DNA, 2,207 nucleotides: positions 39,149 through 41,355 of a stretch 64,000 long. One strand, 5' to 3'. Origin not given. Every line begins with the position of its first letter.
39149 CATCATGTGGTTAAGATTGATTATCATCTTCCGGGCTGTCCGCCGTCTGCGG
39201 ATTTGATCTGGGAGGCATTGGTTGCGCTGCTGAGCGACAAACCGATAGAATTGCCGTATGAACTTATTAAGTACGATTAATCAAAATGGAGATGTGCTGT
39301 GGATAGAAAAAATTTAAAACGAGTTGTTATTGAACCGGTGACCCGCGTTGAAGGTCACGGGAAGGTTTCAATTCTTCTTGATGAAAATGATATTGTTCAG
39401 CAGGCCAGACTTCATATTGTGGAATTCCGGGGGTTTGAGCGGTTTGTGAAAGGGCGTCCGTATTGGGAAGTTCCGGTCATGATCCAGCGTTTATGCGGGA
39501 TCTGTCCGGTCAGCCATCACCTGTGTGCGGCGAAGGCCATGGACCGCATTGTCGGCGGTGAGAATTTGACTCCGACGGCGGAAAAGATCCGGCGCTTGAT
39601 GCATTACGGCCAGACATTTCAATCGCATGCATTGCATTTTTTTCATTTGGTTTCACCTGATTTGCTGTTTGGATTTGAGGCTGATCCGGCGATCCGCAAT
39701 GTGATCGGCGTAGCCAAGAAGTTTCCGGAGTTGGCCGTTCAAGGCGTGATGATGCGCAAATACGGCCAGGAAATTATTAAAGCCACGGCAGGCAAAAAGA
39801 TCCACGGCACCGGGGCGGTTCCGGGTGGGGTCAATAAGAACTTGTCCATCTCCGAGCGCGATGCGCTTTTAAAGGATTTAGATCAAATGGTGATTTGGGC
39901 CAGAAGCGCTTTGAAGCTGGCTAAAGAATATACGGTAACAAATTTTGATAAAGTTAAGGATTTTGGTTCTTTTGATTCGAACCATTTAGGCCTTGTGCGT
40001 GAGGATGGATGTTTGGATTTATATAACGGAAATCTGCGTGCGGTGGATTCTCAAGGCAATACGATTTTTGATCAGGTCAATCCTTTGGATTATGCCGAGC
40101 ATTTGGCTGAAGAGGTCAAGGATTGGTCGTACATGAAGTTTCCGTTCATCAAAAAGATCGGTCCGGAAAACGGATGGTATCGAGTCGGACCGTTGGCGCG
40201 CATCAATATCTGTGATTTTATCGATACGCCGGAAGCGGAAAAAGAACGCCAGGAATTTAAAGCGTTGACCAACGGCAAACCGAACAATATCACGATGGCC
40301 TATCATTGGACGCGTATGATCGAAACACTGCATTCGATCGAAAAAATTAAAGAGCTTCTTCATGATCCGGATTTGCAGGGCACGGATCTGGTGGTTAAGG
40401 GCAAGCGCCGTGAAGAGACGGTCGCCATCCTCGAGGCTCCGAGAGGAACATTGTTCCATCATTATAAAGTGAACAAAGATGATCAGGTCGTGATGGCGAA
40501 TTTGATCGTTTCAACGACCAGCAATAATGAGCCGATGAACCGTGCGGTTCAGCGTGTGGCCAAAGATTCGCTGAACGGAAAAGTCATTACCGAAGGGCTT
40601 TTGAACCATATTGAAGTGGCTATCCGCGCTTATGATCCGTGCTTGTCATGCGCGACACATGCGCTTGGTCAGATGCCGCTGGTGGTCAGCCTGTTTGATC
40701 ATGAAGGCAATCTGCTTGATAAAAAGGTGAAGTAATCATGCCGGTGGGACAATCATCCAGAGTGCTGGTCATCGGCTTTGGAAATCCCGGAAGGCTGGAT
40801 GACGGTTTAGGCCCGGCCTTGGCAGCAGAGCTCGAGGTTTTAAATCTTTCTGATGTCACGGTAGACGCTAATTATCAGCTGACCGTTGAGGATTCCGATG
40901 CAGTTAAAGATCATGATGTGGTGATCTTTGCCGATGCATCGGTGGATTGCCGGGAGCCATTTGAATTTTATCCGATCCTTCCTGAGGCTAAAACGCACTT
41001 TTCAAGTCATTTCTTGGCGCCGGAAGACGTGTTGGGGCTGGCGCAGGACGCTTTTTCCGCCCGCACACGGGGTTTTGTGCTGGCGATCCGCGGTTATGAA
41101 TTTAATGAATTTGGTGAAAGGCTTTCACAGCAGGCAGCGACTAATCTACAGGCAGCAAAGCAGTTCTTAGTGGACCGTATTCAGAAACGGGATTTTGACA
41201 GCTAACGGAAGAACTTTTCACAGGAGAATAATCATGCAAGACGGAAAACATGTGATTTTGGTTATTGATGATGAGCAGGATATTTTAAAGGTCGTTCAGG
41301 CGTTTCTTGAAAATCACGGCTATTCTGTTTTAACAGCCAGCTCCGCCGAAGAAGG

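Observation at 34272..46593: Rex-controlled NAD-linked bidirectional [NiFe] hydrogenase locus with a complete hyp maturation set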

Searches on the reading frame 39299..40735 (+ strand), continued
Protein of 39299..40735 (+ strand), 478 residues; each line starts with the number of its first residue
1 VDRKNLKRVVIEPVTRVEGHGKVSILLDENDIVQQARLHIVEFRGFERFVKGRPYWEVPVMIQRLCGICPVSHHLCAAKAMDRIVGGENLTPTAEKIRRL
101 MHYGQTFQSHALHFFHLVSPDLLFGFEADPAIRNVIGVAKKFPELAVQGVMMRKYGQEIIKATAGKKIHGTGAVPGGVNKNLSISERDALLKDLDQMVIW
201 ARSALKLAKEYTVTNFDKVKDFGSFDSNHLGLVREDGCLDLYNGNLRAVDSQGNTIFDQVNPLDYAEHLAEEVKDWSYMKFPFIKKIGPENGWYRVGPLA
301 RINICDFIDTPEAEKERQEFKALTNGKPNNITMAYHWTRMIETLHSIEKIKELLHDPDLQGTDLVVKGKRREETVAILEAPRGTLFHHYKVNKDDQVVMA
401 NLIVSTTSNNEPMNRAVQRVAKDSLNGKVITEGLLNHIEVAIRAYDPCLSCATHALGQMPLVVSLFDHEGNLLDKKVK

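Call 14: find_related_loci(query=A1, collection=genome_contigs, flank=10000)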
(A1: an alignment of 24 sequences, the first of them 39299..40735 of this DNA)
Query A1 (478 aa) in genome_contigs; peptide patterns used: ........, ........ (x = any residue, [..] = any of these).
600 stretches matched a pattern (row limit reached: there are more); 595 encode a relative of the query (tblastn E <= 1e-3); the best 80 are kept; 80 distinct loci.
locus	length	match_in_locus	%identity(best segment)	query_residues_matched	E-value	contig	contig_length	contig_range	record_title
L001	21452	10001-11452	77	2-478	0e+0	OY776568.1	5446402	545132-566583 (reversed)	MAG: Phycisphaerae bacterium isolate 383648cc-b706-4f19-8acf-b8ba9176e0b9 genome assembly, chromosome: 1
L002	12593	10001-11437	79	1-478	0e+0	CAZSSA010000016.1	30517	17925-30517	MAG TPA_asm: uncultured Verrucomicrobiota bacterium isolate SRP272421_co3_542 genome assembly, contig: NODE_2717_length_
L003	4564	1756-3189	77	1-478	0e+0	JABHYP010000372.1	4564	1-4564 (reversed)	MAG: Candidatus Latescibacterota bacterium isolate SI047_bin62 k141_728967, whole genome shotgun sequence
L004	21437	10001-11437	76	1-478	0e+0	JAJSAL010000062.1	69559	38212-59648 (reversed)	MAG: Spirochaetes bacterium isolate Dive96_bin4.94 k141_1460588, whole genome shotgun sequence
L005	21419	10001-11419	77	6-478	0e+0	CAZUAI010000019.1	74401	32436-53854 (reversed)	MAG TPA_asm: uncultured Planctomycetales bacterium isolate SRP278314_co1_4 genome assembly, contig: NODE_454_length_7440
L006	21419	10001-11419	76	5-476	0e+0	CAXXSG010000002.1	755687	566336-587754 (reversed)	MAG: Desulfuromonadales bacterium isolate 6016047e-6e17-45bc-a6b3-1d06a646f10b genome assembly, contig: contig_2, whole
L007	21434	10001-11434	76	1-478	0e+0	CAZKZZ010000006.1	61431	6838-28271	MAG TPA_asm: uncultured Spirochaetales bacterium isolate SRP332253_co1_263 genome assembly, contig: NODE_479_length_6143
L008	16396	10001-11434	75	1-478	0e+0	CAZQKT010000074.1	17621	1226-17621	MAG TPA_asm: uncultured Spirochaetales bacterium isolate binchicken_co8_381 genome assembly, contig: NODE_5454_length_17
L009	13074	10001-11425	75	5-478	0e+0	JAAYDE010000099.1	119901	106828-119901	MAG: Deltaproteobacteria bacterium isolate AS06rmzACSIP_532 372085_AS06, whole genome shotgun sequence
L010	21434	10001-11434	75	1-478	0e+0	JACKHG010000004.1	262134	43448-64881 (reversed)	MAG: Phycisphaerales bacterium isolate HK-STAS-PLAN-12 HK-STAS-PLAN-12_4, whole genome shotgun sequence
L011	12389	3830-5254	75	4-478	0e+0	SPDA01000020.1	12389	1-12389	MAG: Spirochaetales bacterium isolate das_tool.metabat2.70 k141_1189399, whole genome shotgun sequence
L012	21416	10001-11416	76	7-478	0e+0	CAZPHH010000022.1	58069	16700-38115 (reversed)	MAG TPA_asm: uncultured Phycisphaeraceae bacterium isolate SRP241326_co4_311 genome assembly, contig: NODE_862_length_58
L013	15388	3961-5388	74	2-478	0e+0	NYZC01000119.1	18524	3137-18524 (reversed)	MAG: Phycisphaeraceae bacterium isolate ARS65 MHASMcontig_404411, whole genome shotgun sequence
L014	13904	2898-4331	75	1-478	0e+0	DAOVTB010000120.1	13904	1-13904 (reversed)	MAG TPA_asm: Candidatus Muiribacteriota bacterium isolate CSMAG_1642 CSMAG_1642_k141_3624493_length_13904_cov_10.0000, w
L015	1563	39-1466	74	4-478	0e+0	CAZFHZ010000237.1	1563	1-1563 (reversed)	MAG TPA_asm: uncultured Gemmatimonadota bacterium isolate binchicken_co89_576 genome assembly, contig: NODE_192870_lengt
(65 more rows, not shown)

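Call 18: find_encoding_contigs(protein=P0002, flank=10000, max_places=2)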
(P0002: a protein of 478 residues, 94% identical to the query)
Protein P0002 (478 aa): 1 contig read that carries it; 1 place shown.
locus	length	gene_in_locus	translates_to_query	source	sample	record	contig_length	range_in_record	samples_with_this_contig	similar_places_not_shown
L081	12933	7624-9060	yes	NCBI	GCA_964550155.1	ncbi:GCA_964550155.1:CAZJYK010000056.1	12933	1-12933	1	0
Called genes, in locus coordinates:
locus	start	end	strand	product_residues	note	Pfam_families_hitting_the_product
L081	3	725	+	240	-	?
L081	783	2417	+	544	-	PF00999:Na_H_Exchanger, PF00571:CBS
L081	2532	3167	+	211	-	PF06971:Put_DNA-bind_N, PF02629:CoA_binding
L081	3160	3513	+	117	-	PF01155:HypA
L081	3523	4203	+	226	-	PF02492:cobW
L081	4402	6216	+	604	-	PF01257:2Fe-2S_thioredx, PF01512:Complex1_51K, PF10589:NADH_4Fe-4S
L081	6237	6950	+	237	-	PF00111:Fer2 (weak), PF13510:Fer2_4, PF10588:NADH-G_4Fe-4S_3, PF13459:Fer4_15, PF22117:Fer4_Nqo3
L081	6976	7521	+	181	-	PF01058:Oxidored_q6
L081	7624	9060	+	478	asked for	PF27537:HoxH, PF00374:NiFeSe_Hases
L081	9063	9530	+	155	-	-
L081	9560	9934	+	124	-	PF00072:Response_reg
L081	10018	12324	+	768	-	PF00708:Acylphosphatase, PF07503:zf-HYPF, PF01300:Sua5_yciO_yrdC, PF17788:HypF_C, PF22521:HypF_C_2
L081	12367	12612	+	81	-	PF01455:HupF_HypC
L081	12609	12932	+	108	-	?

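Call 19: find_encoding_contigs(protein=P0006, flank=10000, max_places=2)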
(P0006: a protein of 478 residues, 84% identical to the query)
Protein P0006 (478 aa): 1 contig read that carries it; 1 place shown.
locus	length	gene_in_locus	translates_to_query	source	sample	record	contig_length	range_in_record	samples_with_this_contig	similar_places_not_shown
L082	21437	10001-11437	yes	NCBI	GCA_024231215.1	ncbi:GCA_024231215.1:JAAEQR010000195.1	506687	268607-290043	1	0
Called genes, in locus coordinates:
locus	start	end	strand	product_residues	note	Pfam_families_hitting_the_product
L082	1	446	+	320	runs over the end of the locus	PF01207:Dus, PF01180:DHO_dh (faint)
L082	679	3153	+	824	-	PF00343:Phosphorylase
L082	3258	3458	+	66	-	PF00313:CSD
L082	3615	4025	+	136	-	PF01402:RHH_1, PF08753:NikR_C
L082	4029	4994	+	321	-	PF01073:3Beta_HSD, PF01370:Epimerase, PF02719:Polysacc_synt_2 (faint), PF16363:GDP_Man_Dehyd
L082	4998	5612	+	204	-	PF06971:Put_DNA-bind_N, PF02629:CoA_binding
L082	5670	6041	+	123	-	PF01155:HypA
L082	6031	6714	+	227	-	PF02492:cobW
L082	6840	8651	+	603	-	PF01257:2Fe-2S_thioredx, PF01512:Complex1_51K, PF10589:NADH_4Fe-4S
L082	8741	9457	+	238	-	PF00111:Fer2, PF13510:Fer2_4, PF10588:NADH-G_4Fe-4S_3, PF13459:Fer4_15, PF22117:Fer4_Nqo3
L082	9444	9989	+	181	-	PF01058:Oxidored_q6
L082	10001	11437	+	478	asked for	PF27537:HoxH, PF00374:NiFeSe_Hases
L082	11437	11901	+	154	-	-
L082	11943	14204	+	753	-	PF00708:Acylphosphatase, PF07503:zf-HYPF, PF01300:Sua5_yciO_yrdC, PF17788:HypF_C, PF00814:TsaD (faint), PF22521:HypF_C_2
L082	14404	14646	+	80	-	PF01455:HupF_HypC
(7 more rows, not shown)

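Call 20: find_encoding_contigs(protein=P0012, flank=10000, max_places=2)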
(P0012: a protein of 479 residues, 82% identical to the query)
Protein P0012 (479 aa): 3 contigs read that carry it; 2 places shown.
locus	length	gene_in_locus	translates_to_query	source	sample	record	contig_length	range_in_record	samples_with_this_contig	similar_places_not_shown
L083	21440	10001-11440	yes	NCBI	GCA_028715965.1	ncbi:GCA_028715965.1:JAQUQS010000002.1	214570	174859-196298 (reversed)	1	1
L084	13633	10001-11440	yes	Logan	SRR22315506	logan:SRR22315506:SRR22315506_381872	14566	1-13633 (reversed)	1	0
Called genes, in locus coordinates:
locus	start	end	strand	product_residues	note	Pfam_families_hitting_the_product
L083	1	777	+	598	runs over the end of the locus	-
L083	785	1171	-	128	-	PF00072:Response_reg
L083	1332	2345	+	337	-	PF00571:CBS, PF00990:GGDEF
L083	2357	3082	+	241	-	PF23914:TPR_CcmH_CycH (faint), PF13428:TPR_14 (faint), PF13371:TPR_9 (faint), PF14559:TPR_19 (faint), PF13414:TPR_11 (faint), PF13424:TPR_12 (faint), PF00515:TPR_1 (faint), PF13432:TPR_16 (weak), +4 more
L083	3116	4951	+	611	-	PF00324:AA_permease, PF03845:Spore_permease, PF13520:AA_permease_2, PF00359:PTS_EIIA_2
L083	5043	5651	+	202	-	PF06971:Put_DNA-bind_N, PF02629:CoA_binding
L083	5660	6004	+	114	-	PF01155:HypA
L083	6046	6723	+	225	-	PF02492:cobW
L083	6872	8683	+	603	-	PF01257:2Fe-2S_thioredx, PF01512:Complex1_51K, PF10589:NADH_4Fe-4S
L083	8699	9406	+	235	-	PF00111:Fer2, PF13510:Fer2_4, PF10588:NADH-G_4Fe-4S_3, PF13459:Fer4_15, PF22117:Fer4_Nqo3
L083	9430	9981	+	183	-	PF01058:Oxidored_q6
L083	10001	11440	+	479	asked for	PF27537:HoxH, PF00374:NiFeSe_Hases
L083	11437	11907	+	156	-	-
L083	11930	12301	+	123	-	PF00072:Response_reg, PF06490:FleQ (weak)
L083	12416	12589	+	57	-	-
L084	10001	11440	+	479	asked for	PF27537:HoxH, PF00374:NiFeSe_Hases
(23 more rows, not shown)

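Call 21: find_encoding_contigs(protein=P0013, flank=10000, max_places=1)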
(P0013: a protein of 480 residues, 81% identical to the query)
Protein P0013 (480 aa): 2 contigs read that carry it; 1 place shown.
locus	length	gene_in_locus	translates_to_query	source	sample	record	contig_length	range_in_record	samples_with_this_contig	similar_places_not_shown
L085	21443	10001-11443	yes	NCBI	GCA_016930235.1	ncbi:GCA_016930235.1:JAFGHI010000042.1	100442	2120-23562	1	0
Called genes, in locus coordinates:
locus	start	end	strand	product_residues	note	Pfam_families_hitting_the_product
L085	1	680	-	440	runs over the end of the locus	-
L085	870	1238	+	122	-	PF00072:Response_reg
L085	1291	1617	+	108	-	PF01541:GIY-YIG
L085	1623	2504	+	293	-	PF03279:Lip_A_acyltrans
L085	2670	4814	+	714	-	PF02629:CoA_binding, PF13380:CoA_binding_2, PF00549:Ligase_CoA (faint), PF13607:Succ_CoA_lig, PF19045:Ligase_CoA_2, PF13549:ATP-grasp_5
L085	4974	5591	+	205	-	PF06971:Put_DNA-bind_N, PF02629:CoA_binding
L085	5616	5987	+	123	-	PF01155:HypA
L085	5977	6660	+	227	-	PF02492:cobW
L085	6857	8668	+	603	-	PF01257:2Fe-2S_thioredx, PF01512:Complex1_51K, PF10589:NADH_4Fe-4S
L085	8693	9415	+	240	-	PF00111:Fer2, PF13510:Fer2_4, PF10588:NADH-G_4Fe-4S_3, PF00037:Fer4 (faint), PF13459:Fer4_15, PF22117:Fer4_Nqo3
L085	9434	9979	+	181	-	PF01058:Oxidored_q6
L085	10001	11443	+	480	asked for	PF27537:HoxH, PF00374:NiFeSe_Hases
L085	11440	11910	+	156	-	-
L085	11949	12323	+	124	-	PF00072:Response_reg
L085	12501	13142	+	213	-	PF06971:Put_DNA-bind_N, PF02629:CoA_binding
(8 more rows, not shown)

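Call 22: find_encoding_contigs(protein=P0014, flank=10000, max_places=1)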
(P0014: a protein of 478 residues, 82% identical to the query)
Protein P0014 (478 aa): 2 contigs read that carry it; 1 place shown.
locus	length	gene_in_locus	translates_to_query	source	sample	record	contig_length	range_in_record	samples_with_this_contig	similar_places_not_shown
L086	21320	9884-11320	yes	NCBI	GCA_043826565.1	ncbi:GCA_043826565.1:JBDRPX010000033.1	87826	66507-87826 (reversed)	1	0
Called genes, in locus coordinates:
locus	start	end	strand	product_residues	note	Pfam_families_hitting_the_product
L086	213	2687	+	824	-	PF00343:Phosphorylase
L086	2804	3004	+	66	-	PF00313:CSD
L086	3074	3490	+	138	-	PF01402:RHH_1, PF08753:NikR_C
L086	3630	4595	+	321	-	PF01073:3Beta_HSD (weak), PF01370:Epimerase, PF02719:Polysacc_synt_2 (faint), PF04321:RmlD_sub_bind (faint), PF16363:GDP_Man_Dehyd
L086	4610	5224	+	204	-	PF06971:Put_DNA-bind_N, PF02629:CoA_binding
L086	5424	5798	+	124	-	PF01155:HypA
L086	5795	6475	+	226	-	PF02492:cobW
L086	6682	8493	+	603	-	PF01257:2Fe-2S_thioredx, PF01512:Complex1_51K, PF10589:NADH_4Fe-4S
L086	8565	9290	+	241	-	PF00111:Fer2, PF13510:Fer2_4, PF10588:NADH-G_4Fe-4S_3, PF00037:Fer4 (faint), PF13459:Fer4_15, PF22117:Fer4_Nqo3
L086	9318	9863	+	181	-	PF01058:Oxidored_q6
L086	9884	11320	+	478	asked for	PF27537:HoxH, PF00374:NiFeSe_Hases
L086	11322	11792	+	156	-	-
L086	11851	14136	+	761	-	PF00708:Acylphosphatase, PF07503:zf-HYPF, PF01300:Sua5_yciO_yrdC, PF17788:HypF_C, PF22521:HypF_C_2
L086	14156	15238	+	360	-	PF01544:CorA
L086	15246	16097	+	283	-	PF00990:GGDEF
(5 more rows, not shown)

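Call 23: find_encoding_contigs(protein=P0005, flank=10000, max_places=1)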
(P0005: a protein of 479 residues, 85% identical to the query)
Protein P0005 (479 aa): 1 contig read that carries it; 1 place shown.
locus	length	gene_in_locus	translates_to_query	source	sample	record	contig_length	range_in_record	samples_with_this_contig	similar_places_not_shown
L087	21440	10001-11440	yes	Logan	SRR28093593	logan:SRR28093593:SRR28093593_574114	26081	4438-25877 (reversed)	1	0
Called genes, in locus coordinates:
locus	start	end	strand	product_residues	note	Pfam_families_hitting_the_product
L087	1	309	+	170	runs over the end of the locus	?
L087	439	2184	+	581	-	PF13510:Fer2_4, PF00037:Fer4 (faint), PF10588:NADH-G_4Fe-4S_3, PF12838:Fer4_7, PF13187:Fer4_9 (weak), PF13237:Fer4_10 (weak), PF02906:Fe_hyd_lg_C, PF02256:Fe_hyd_SSU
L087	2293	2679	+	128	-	PF00072:Response_reg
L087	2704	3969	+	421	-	PF00350:Dynamin_N (faint), PF01926:MMR_HSR1, PF02421:FeoB_N (weak), PF03193:RsgA_GTPase (faint), PF18128:HydF_dimer, PF18133:HydF_tetramer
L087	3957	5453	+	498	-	PF04055:Radical_SAM, PF06968:BATS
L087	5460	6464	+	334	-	PF04055:Radical_SAM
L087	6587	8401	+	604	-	PF01257:2Fe-2S_thioredx, PF01512:Complex1_51K, PF10531:SLBB (faint), PF10589:NADH_4Fe-4S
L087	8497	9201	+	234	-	PF00111:Fer2, PF13510:Fer2_4, PF10588:NADH-G_4Fe-4S_3, PF13459:Fer4_15, PF22117:Fer4_Nqo3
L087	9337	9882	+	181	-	PF01058:Oxidored_q6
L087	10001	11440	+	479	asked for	PF27537:HoxH, PF00374:NiFeSe_Hases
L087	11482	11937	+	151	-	-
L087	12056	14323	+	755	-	PF00708:Acylphosphatase, PF07503:zf-HYPF, PF01300:Sua5_yciO_yrdC, PF17788:HypF_C, PF22521:HypF_C_2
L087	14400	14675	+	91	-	PF01455:HupF_HypC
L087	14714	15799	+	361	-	PF01924:HypD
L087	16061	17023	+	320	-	PF00586:AIRS, PF02769:AIRS_C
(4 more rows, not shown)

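Call 24: find_encoding_contigs(protein=P0061, flank=10000, max_places=1)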
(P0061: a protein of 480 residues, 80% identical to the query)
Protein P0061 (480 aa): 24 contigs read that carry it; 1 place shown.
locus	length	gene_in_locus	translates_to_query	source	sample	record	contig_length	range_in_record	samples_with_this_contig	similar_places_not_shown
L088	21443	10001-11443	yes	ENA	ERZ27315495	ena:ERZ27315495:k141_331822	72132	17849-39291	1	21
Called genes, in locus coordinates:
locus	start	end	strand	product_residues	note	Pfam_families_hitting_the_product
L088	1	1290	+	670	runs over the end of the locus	PF07715:Plug, PF00593:TonB_dep_Rec_b-barrel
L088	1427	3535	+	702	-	PF02629:CoA_binding, PF13380:CoA_binding_2, PF13607:Succ_CoA_lig, PF19045:Ligase_CoA_2, PF13549:ATP-grasp_5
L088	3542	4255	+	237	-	PF13386:DsbD_2 (faint)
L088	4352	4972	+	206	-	PF06971:Put_DNA-bind_N, PF02629:CoA_binding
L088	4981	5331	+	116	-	PF01155:HypA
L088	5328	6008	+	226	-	PF02492:cobW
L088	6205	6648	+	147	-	PF00571:CBS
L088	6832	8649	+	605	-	PF01257:2Fe-2S_thioredx, PF01512:Complex1_51K, PF10589:NADH_4Fe-4S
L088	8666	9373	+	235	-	PF00111:Fer2, PF13510:Fer2_4, PF10588:NADH-G_4Fe-4S_3, PF22117:Fer4_Nqo3, PF13459:Fer4_15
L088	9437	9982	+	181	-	PF01058:Oxidored_q6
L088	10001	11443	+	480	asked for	PF27537:HoxH, PF00374:NiFeSe_Hases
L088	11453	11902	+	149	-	-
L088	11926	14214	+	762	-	PF00708:Acylphosphatase, PF07503:zf-HYPF, PF01300:Sua5_yciO_yrdC, PF17788:HypF_C, PF22521:HypF_C_2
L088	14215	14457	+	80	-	PF01455:HupF_HypC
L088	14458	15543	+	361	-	PF01924:HypD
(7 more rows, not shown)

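Call 25: find_encoding_contigs(protein=P0007, flank=10000, max_places=1)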
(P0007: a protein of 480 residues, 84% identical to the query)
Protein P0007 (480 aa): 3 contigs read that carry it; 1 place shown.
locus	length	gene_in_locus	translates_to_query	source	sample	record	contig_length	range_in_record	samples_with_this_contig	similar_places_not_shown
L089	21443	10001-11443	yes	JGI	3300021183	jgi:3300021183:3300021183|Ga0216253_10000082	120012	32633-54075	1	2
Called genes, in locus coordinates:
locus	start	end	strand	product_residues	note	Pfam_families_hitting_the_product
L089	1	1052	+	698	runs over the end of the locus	PF09586:YfhO (weak)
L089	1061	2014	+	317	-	PF14559:TPR_19 (weak), PF13424:TPR_12, PF00515:TPR_1, PF07719:TPR_2 (weak), PF13414:TPR_11, PF14559:TPR_19 (weak), PF13431:TPR_17 (weak), PF00515:TPR_1 (weak), +10 more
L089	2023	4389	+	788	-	PF13231:PMT_2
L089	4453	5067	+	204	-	PF06971:Put_DNA-bind_N, PF02629:CoA_binding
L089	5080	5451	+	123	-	PF01155:HypA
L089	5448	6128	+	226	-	PF02492:cobW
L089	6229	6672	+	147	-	PF00571:CBS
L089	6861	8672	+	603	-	PF01257:2Fe-2S_thioredx, PF01512:Complex1_51K, PF10589:NADH_4Fe-4S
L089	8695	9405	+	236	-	PF00111:Fer2, PF13510:Fer2_4, PF10588:NADH-G_4Fe-4S_3, PF13459:Fer4_15, PF22117:Fer4_Nqo3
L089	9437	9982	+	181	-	PF01058:Oxidored_q6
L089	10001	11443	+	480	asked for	PF27537:HoxH, PF00374:NiFeSe_Hases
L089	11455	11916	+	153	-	-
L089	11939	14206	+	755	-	PF00708:Acylphosphatase, PF07503:zf-HYPF, PF01300:Sua5_yciO_yrdC, PF17788:HypF_C, PF22521:HypF_C_2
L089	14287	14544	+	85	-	PF01455:HupF_HypC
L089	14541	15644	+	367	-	PF01924:HypD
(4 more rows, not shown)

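Call 49: find_encoding_contigs(protein=P0001, flank=1000, max_places=1)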
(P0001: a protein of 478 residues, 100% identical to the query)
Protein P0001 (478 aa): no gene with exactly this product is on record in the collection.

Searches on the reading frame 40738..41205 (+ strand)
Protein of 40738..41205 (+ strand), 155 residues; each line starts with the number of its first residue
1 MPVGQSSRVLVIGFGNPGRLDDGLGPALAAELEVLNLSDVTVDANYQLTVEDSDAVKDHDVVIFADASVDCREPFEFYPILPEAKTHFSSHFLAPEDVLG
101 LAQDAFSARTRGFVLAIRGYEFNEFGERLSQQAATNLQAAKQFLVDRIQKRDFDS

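Call 4: search_protein_families(library=pfam, proteins=[window:40738-41205:+])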
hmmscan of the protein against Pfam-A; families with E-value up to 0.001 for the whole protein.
window:40738-41205:+ (155 aa): 0 families

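Call 8: search_protein_families(library=ncbifam, proteins=[window:40738-41205:+], max_evalue=0.01)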
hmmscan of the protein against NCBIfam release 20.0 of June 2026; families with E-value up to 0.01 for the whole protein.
window:40738-41205:+ (155 aa): 1 family
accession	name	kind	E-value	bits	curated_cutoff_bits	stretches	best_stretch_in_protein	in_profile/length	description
TIGR00072.1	hydrog_prot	superfamily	7.2e-16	58.5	47.45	1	10-145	1-142/145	hydrogenase maturation protease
